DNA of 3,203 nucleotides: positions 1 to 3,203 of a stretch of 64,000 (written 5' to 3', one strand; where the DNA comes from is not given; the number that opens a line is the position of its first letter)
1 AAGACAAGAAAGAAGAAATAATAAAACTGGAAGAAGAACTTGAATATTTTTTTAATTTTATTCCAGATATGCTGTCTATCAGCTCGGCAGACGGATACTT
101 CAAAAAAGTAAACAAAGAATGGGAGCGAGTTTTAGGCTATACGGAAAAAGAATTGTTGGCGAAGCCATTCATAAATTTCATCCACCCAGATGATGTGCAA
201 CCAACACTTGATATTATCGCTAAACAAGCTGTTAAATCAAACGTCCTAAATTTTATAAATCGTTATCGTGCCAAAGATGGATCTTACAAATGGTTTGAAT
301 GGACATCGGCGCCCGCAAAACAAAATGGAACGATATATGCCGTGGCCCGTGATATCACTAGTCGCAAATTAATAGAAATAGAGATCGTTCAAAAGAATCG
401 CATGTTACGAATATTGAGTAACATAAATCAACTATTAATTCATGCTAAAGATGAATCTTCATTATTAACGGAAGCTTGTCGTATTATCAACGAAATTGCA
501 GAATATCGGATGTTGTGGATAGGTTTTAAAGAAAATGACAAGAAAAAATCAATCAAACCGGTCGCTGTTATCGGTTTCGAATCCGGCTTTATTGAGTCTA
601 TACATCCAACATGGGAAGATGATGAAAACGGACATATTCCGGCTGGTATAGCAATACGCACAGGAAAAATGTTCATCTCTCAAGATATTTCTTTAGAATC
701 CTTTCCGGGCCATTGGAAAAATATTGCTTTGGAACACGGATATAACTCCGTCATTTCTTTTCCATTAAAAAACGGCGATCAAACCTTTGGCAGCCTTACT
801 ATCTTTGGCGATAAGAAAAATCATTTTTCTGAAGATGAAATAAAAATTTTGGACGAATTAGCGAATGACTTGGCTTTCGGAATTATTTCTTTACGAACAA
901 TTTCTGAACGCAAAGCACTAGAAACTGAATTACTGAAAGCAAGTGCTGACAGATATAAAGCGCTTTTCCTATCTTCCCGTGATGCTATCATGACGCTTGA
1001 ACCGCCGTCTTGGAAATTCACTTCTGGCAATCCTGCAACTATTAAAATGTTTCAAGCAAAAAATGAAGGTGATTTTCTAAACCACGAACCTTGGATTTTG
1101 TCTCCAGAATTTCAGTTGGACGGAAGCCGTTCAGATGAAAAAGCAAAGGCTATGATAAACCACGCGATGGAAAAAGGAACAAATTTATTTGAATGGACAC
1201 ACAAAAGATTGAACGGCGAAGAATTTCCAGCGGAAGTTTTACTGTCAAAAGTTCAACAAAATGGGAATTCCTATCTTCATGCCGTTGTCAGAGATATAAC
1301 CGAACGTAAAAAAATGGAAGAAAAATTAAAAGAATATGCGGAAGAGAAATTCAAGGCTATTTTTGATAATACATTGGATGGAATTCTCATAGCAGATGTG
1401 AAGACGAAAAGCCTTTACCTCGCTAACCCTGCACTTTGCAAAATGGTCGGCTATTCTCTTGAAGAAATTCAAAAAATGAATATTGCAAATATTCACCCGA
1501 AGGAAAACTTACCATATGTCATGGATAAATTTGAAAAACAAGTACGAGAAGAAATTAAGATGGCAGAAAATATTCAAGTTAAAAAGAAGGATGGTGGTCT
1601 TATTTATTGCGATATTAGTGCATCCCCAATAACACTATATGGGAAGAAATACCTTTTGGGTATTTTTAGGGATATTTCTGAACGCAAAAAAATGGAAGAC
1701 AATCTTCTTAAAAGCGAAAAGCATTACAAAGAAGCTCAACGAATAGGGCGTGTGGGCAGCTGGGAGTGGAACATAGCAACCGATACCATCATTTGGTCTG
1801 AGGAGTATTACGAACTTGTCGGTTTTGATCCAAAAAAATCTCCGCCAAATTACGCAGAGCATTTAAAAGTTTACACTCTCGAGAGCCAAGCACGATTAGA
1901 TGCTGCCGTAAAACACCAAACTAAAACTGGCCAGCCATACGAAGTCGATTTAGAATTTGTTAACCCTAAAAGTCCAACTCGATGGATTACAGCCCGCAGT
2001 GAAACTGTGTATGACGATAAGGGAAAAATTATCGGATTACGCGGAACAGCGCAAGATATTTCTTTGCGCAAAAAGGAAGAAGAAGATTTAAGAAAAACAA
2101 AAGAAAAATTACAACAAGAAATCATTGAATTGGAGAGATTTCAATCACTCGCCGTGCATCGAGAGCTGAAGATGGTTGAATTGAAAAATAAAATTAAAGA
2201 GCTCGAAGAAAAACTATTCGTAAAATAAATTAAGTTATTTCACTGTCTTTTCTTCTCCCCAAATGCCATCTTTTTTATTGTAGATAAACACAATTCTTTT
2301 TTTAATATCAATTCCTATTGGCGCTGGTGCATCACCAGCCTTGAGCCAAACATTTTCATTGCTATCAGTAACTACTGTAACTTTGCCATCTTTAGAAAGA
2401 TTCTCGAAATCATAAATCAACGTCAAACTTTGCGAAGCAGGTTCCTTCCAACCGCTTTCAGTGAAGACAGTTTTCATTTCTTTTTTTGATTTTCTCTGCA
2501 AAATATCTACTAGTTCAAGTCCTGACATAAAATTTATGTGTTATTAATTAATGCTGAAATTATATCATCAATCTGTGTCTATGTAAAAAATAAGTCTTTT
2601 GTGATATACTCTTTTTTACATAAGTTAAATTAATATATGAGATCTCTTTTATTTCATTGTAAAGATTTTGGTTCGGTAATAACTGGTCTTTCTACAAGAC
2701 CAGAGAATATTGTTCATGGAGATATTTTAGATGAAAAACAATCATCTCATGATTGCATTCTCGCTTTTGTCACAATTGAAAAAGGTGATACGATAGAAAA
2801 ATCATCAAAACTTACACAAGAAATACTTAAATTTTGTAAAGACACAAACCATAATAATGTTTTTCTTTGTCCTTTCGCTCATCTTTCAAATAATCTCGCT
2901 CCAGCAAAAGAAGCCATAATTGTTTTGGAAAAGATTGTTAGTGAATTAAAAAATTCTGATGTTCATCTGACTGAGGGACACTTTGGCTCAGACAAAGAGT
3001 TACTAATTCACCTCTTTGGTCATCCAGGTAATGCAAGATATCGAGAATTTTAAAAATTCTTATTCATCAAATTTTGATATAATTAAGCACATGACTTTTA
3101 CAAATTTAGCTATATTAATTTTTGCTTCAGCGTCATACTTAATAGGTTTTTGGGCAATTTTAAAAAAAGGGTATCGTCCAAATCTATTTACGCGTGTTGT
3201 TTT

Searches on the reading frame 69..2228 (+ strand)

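Call 6: search_protein_families(library=pfam, proteins=[window:69-2228:+], max_evalue=0.01)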
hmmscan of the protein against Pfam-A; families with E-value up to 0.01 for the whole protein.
window:69-2228:+ (719 aa): 7 families
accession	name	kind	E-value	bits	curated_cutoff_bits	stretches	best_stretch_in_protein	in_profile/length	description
PF13426.13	PAS_9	-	2.4e-38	131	27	3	437-538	2-103/103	PAS domain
PF08447.18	PAS_3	-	4.1e-36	123.6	25.6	3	13-90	3-83/89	PAS fold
PF00989.32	PAS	-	1.6e-22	80.1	22.6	2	427-536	2-113/113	PAS fold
PF08448.16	PAS_4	-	4e-20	72.5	23.1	1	6-100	12-109/110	PAS fold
PF13185.12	GAF_2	-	4.2e-17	63.1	28.6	1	127-272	2-135/136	GAF domain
PF13188.13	PAS_8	-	6.1e-13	48.6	21.8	1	426-472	1-43/65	PAS domain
PF01590.32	GAF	-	1.6e-08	35.6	22.4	1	170-270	34-131/133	GAF domain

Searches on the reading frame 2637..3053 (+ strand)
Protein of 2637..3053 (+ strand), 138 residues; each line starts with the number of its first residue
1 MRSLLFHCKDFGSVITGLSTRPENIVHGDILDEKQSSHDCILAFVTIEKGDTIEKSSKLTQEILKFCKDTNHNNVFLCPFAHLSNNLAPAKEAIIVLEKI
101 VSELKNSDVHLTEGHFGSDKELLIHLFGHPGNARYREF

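Call 6: search_protein_families(library=pfam, proteins=[window:2637-3053:+], max_evalue=0.01)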
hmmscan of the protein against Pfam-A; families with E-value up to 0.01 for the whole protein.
window:2637-3053:+ (138 aa): 1 family
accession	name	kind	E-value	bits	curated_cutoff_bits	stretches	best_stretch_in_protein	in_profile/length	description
PF08915.16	tRNA-Thr_ED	-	1.8e-20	73.8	30.2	1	1-133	1-132/137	Archaea-specific editing domain of threonyl-tRNA synthetase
